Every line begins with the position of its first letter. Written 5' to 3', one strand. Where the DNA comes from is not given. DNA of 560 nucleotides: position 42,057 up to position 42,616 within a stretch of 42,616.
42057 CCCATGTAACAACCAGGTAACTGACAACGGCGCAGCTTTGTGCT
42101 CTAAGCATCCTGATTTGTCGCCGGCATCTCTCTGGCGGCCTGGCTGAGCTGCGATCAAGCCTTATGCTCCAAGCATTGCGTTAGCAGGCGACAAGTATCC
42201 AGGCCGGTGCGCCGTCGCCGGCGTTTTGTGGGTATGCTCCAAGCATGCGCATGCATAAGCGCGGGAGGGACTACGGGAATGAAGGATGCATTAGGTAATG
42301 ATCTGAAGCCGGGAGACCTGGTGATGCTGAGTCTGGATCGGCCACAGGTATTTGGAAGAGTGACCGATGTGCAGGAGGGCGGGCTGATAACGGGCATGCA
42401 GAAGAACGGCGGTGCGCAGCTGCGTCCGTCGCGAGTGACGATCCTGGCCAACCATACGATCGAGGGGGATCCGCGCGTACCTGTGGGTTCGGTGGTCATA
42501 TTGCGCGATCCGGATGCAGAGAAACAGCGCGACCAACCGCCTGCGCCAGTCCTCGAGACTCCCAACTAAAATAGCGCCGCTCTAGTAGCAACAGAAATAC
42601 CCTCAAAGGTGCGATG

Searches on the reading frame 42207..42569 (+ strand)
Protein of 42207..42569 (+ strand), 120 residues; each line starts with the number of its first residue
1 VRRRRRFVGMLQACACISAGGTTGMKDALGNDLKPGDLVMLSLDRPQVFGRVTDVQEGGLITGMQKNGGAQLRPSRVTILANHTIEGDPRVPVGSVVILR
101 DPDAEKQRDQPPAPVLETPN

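Call 46: search_protein_families(library=pfam, max_evalue=0.01, proteins=[window:42207-42569:+])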
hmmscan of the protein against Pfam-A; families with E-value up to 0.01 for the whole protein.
window:42207-42569:+ (120 aa): 1 family
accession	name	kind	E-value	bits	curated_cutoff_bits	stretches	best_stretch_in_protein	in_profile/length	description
PF09378.16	HAS-barrel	-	0.0053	17.3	25.2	0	31-61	21-50/90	HAS barrel domain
